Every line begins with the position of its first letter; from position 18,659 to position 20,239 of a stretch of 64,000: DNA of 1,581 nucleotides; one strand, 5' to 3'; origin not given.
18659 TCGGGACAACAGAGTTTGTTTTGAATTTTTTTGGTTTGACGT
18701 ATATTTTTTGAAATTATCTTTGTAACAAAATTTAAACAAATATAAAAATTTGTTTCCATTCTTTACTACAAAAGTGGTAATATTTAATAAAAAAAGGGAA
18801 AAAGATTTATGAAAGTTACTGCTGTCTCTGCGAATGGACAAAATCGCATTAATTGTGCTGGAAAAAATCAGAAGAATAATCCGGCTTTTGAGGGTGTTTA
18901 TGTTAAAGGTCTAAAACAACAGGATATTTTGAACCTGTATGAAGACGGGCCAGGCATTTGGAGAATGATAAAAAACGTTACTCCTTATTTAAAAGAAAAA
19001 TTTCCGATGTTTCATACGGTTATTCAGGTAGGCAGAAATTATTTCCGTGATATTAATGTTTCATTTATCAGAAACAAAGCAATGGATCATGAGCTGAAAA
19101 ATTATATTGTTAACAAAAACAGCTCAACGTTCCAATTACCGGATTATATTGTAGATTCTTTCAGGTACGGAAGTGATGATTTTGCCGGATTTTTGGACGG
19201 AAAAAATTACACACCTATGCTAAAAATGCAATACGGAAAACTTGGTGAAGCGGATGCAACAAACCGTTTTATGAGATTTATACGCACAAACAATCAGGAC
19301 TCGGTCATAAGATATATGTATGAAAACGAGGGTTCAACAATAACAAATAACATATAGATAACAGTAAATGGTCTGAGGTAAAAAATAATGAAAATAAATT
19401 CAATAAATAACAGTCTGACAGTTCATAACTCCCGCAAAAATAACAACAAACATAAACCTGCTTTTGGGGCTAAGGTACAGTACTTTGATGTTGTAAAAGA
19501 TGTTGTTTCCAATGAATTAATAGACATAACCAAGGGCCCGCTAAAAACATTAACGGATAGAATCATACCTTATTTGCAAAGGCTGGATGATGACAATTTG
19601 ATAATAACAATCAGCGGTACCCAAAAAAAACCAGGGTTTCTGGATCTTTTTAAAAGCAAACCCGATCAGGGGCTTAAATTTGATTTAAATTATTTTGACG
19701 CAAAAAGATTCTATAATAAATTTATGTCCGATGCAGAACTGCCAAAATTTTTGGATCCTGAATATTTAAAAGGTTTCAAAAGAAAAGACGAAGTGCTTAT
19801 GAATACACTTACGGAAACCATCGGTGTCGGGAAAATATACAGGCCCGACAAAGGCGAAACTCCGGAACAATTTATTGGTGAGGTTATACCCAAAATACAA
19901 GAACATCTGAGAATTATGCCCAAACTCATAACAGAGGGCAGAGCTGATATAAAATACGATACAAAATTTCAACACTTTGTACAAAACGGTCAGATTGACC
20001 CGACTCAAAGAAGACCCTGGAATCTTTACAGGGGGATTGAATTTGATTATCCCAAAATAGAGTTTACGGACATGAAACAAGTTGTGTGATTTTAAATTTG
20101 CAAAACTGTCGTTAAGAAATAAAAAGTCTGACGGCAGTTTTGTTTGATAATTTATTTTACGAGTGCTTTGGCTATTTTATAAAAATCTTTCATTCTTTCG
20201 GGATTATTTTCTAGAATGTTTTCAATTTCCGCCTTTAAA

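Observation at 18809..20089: Recurrent non-hydrophobic N-terminal leader ending in [P/S/N]-[A/S]-F-x-G shared by unrelated proteins across the window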

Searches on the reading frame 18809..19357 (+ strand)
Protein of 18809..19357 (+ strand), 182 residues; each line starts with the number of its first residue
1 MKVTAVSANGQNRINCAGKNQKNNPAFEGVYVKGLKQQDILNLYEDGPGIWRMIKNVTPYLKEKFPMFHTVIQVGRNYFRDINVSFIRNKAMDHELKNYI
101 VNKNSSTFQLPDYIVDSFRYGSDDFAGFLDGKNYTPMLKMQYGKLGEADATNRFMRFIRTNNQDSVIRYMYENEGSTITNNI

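Call 5: search_protein_families(library=pfam, proteins=[window:18809-19357:+], max_evalue=0.01)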
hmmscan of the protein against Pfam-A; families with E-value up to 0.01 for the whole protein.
window:18809-19357:+ (182 aa): 0 families

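Call 9: list_cluster_members(proteins=[P0002, P0003, P0004, window:18809-19357:+, window:5468-6196:+, window:46594-48234:-, window:61006-63315:-, window:42236-42940:-, window:3288-5372:+])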
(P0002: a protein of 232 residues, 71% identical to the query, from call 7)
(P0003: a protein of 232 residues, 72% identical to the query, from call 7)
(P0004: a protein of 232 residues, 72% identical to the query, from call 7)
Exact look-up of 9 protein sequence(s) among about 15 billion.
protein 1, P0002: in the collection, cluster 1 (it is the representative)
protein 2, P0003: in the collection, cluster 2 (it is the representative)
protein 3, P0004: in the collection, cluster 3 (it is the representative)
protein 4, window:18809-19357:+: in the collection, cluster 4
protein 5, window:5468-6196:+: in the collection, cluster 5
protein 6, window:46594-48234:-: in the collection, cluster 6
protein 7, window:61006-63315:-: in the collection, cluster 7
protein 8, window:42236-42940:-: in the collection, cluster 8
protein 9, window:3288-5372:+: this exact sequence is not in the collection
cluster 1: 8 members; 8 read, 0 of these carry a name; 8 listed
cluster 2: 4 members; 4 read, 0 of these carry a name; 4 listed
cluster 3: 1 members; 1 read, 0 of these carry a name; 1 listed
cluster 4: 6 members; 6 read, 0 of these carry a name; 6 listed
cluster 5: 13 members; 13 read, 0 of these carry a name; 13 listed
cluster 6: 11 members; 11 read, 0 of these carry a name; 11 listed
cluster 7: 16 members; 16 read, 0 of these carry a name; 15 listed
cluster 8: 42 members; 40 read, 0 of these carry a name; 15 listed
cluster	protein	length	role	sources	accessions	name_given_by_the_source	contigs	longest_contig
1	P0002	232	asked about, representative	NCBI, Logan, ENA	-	-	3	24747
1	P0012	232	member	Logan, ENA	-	-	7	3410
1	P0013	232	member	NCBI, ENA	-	-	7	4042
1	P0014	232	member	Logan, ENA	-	-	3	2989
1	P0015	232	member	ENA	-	-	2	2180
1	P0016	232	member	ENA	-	-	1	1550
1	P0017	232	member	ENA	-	-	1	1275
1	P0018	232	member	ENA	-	-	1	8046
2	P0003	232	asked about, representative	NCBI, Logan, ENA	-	-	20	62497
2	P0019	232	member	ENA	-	-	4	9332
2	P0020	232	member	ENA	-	-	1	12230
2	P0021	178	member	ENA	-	-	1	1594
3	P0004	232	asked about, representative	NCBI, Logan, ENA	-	-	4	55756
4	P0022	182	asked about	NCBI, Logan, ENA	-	-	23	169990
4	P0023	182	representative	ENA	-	-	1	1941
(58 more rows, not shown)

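Call 42: search_protein_families(library=ncbifam, proteins=[window:18809-19357:+], max_evalue=0.01)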
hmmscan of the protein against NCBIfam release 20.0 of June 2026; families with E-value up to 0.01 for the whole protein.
window:18809-19357:+ (182 aa): 0 families

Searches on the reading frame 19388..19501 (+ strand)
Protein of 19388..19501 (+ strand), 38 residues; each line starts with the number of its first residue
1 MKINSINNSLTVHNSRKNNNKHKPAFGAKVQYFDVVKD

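Call 52: search_protein_families(library=pfam, proteins=[window:19388-19501:+], max_evalue=10)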
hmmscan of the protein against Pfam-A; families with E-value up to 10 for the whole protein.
seq(38 aa): 0 families

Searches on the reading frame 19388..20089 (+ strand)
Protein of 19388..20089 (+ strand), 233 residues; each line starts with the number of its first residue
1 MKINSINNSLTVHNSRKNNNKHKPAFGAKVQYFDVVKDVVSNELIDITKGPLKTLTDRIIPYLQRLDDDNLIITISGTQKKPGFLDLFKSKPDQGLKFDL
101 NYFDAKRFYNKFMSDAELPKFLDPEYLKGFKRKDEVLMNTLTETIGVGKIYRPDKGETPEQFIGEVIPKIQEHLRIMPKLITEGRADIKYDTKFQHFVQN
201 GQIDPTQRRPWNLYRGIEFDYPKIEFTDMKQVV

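Call 5: search_protein_families(library=pfam, proteins=[window:19388-20089:+], max_evalue=0.01)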
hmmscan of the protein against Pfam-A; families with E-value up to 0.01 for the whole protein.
window:19388-20089:+ (233 aa): 0 families

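Call 6: find_encoding_contigs(protein=window:19388-20089:+, flank=10000, max_places=6)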
Protein window:19388-20089:+ (233 aa): 23 contigs read that carry it; 6 places shown.
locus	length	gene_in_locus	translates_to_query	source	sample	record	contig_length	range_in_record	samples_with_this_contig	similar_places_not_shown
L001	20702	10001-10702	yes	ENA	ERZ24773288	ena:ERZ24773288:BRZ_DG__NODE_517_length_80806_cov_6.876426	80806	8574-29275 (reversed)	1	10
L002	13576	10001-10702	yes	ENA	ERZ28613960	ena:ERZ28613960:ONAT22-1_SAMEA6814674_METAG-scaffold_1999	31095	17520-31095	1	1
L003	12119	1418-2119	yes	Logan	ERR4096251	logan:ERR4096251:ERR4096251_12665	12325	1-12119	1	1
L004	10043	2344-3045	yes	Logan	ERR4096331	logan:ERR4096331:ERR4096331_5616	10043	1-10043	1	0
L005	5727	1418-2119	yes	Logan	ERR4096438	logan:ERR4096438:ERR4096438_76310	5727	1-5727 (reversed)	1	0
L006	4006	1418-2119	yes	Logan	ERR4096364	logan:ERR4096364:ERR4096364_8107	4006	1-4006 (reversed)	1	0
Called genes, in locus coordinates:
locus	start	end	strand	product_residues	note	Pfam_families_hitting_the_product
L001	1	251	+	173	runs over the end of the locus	PF01145:Band_7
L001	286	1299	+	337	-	PF01145:Band_7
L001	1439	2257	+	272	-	-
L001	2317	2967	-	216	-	PF00702:Hydrolase, PF12710:HAD, PF13419:HAD_2, PF13242:Hydrolase_like (weak)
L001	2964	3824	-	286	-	PF03631:Virul_fac_BrkB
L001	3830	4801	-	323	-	PF01368:DHH, PF02272:DHHA1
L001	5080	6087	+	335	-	PF00989:PAS, PF13426:PAS_9 (faint), PF00512:HisKA, PF02518:HATPase_c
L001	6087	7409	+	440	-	PF00072:Response_reg, PF00990:GGDEF, PF00072:Response_reg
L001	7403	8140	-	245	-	PF02348:CTP_transf_3, PF12804:NTP_transf_3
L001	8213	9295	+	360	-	PF01078:Mg_chelatase (faint), PF05496:RuvB_N, PF00004:AAA, PF07728:AAA_5, PF17864:AAA_lid_4, PF05491:WHD_RuvB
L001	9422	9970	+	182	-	-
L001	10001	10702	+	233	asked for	-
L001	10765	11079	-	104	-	PF13560:HTH_31 (weak), PF12844:HTH_19, PF13443:HTH_26, PF01381:HTH_3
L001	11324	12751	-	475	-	PF00361:Proton_antipo_M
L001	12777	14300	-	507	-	PF00361:Proton_antipo_M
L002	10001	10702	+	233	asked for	-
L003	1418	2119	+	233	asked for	-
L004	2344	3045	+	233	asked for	-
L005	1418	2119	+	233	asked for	-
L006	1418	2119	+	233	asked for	-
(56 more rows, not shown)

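Call 7: find_homologous_proteins(query=window:19388-20089:+, max_evalue=0.01)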
Query window:19388-20089:+ (233 aa): 11 proteins with E <= 0.01 among 130 candidates.
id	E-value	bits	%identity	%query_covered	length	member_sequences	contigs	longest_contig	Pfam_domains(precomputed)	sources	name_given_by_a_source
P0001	3.6e-152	522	100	100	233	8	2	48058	-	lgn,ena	-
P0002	1.6e-109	383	71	100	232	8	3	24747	-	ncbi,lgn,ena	-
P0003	3.4e-108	379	72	100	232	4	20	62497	-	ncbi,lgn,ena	-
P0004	5.2e-107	375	72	100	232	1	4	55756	-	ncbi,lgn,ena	-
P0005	1.6e-106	373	71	100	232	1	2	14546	-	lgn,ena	-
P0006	7.7e-104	364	71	100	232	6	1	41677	-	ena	-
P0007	5.9e-90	319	63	100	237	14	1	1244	-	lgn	-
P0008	6.0e-89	316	63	100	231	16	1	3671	-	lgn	-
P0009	1.7e-88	314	62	100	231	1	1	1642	-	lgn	-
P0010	2.0e-88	314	63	93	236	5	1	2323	-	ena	-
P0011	3.1e-48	182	45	95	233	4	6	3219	-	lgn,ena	-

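Call 10: find_related_loci(query=A1, collection=genome_contigs, flank=10000)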
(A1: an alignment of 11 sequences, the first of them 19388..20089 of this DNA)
Query A1 (233 aa) in genome_contigs; peptide patterns used: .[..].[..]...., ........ (x = any residue, [..] = any of these).
126 stretches matched a pattern; 9 encode a relative of the query (tblastn E <= 1e-3); 8 distinct loci.
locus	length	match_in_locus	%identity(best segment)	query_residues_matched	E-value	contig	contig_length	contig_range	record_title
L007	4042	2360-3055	72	1-233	3e-116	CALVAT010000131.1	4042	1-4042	MAG: Candidatus Gastranaerophilales bacterium isolate BRZ_PT__bin79 genome assembly, contig: BRZ_PT__NODE_30239_length_4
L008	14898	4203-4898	72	1-233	2e-113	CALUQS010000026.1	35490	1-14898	MAG: Candidatus Gastranaerophilales bacterium isolate E05__bin339 genome assembly, contig: E05__k127_4675908, whole geno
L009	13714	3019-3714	72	1-233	2e-112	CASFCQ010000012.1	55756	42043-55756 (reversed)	uncultured bacterium isolate O33_L1_396396_idba_bin.150 genome assembly, contig: O33_L1_396396_idba_bin.150.fa_scaffold_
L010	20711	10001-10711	64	1-233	4e-97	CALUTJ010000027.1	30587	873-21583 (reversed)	MAG: Candidatus Gastranaerophilales bacterium isolate BRZ_BG__bin84 genome assembly, contig: BRZ_BG__NODE_2052_length_30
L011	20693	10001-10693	63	1-233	3e-94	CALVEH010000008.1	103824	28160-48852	MAG: Candidatus Gastranaerophilales bacterium isolate BRZ_MM__bin19 genome assembly, contig: BRZ_MM__NODE_258_length_103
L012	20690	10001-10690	61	1-232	2e-91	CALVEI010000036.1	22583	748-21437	MAG: Candidatus Gastranaerophilales bacterium isolate BRZ_QD__bin64 genome assembly, contig: BRZ_QD__NODE_3652_length_22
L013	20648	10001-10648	63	17-233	1e-90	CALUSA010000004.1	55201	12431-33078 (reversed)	MAG: Candidatus Gastranaerophilales bacterium isolate BRZ_QD__bin22 genome assembly, contig: BRZ_QD__NODE_790_length_552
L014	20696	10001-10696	71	1-233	6e-112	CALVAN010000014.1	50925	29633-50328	MAG: Candidatus Gastranaerophilales bacterium isolate BRZ_MR__bin51 genome assembly, contig: BRZ_MR__NODE_749_length_509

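Call 31: predict_structure(alignment_id=A1)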
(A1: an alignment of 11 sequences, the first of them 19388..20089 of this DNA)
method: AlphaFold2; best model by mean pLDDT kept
length: 233 residues; sequences in the alignment: 11
mean_pLDDT: 75.7   pTM: 0.73
mean pLDDT of the five models: 75.7, 75.0, 72.0, 55.2, 49.0
residues with pLDDT >= 90: 71; 70-90: 96; 50-70: 23; < 50: 43
segments of 3 or more residues with pLDDT < 50: 1-24, 215-233
pLDDT, mean of each block of 10 residues (from residue 1): 27 33 61 81 83 93 91 89 71 86 92 87 89 92 86 90 91 84 82 90 65 50 39 34
secondary structure, 60 per line:
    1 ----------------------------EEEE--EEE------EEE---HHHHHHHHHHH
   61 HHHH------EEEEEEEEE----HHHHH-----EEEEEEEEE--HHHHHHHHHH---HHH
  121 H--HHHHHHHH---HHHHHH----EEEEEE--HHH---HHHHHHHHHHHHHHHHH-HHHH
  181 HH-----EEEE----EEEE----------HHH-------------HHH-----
elements in order: E29-32 E35-37 E44-46 H50-64 E71-79 H84-88 E94-102 H105-114 H118-121 H124-131 H135-140 E145-150 H159-175 H177-182 E188-191 E196-199

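Call 36: fold_search(model_id=the predicted structure, library=pdb)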
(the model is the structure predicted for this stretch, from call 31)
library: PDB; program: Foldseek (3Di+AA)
matches with E <= 10: 481; with E <= 0.001: 0
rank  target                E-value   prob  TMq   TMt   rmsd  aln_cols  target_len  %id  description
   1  6mc8_B                9.4e-02  0.15  0.16  0.15  12.2       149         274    9  Crystal structure of PprA dimer from Deinococcus deserti (released 2018-09-19)
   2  8slh                  2.1e-01  0.10  0.14  0.10   9.6        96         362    9  Crystal Structure of Glycine tRNA ligase from Mycobacterium thermoresistibile (AMP bound, hexagonal form) (released 2023-05-03)
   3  2iqi_B                2.4e-01  0.08  0.19  0.23   9.8       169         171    8  Crystal structure of protein XCC0632 from Xanthomonas campestris, Pfam DUF330 (released 2006-11-07)
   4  2iqi_A                2.7e-01  0.13  0.19  0.23   8.0       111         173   10  Crystal structure of protein XCC0632 from Xanthomonas campestris, Pfam DUF330 (released 2006-11-07)
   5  4ah6_A                2.8e-01  0.05  0.10  0.06  11.4        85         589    7  Human mitochondrial aspartyl-tRNA synthetase (released 2013-01-09)
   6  7f9q_A                3.6e-01  0.08  0.13  0.08  11.1       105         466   11  Toxoplasma gondii Prolyl-tRNA Synthetase (TgPRS) in Complex with inhibitor L97 and Febrifugine (released 2022-10-05)
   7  1adj_A                3.6e-01  0.02  0.10  0.07  17.8       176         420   10  HISTIDYL-TRNA SYNTHETASE IN COMPLEX WITH HISTIDINE (released 1997-08-20)
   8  2n8x_MODEL_1_A        4.6e-01  0.09  0.19  0.23  10.9       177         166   10  Solution structure of LptE from Pseudomonas Aerigunosa (released 2016-05-25)
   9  2iqi_G                4.6e-01  0.08  0.20  0.24   9.7       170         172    9  Crystal structure of protein XCC0632 from Xanthomonas campestris, Pfam DUF330 (released 2006-11-07)
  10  5xif_A                4.9e-01  0.06  0.13  0.08  11.7       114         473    8  Crystal Structure of Prolyl-tRNA Synthetase (PRS) from Toxoplasma gondii (released 2018-03-07)
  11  2iqi_F                5.2e-01  0.10  0.17  0.21   6.9        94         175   10  Crystal structure of protein XCC0632 from Xanthomonas campestris, Pfam DUF330 (released 2006-11-07)
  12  1htt_A                5.5e-01  0.04  0.12  0.09  11.2        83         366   11  HISTIDYL-TRNA SYNTHETASE (released 1997-01-27)
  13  7ozs_C                5.9e-01  0.18  0.17  0.17   8.5        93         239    9  Structure of the hexameric 5S RNP from C. thermophilum (released 2022-10-12)
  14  5c53_B                6.2e-01  0.09  0.16  0.11   9.8        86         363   16  Probing the Structural and Molecular Basis of Nucleotide Selectivity by Human Mitochondrial DNA Polymerase gamma (released 2016-01-27)
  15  5tse_C                7.1e-01  0.08  0.20  0.29   8.9       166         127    9  2.35 Angstrom Crystal Structure Minor Lipoprotein from Acinetobacter baumannii. (released 2016-11-09)
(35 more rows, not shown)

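Call 42: search_protein_families(library=ncbifam, proteins=[window:19388-20089:+], max_evalue=0.01)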
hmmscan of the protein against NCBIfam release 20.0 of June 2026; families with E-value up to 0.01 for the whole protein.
window:19388-20089:+ (233 aa): 0 families

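Call 85: search_protein_families(library=pfam, proteins=[L008:10564-12117:-], max_evalue=0.01)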
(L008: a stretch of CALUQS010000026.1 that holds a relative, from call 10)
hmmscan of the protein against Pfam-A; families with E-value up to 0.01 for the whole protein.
L008:10564-12117:- (517 aa): 4 families
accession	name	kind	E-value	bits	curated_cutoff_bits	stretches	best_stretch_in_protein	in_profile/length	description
PF22638.1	FlgK_D1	-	8.2e-44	150.4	28.6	1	104-341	2-220/233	Flagellar hook-associated protein FlgK helical domain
PF06429.18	Flg_bbr_C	-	5.4e-09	35.9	23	1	477-515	8-46/46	Flagellar basal body rod FlgEFG protein C-terminal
PF00460.25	Flg_bb_rod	-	1.6e-06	28.4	20.7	1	17-38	9-30/31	Flagella basal body rod protein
PF15278.12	Sec3_C_2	-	0.0032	18.2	27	0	100-156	28-82/86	Sec3 exocyst complex subunit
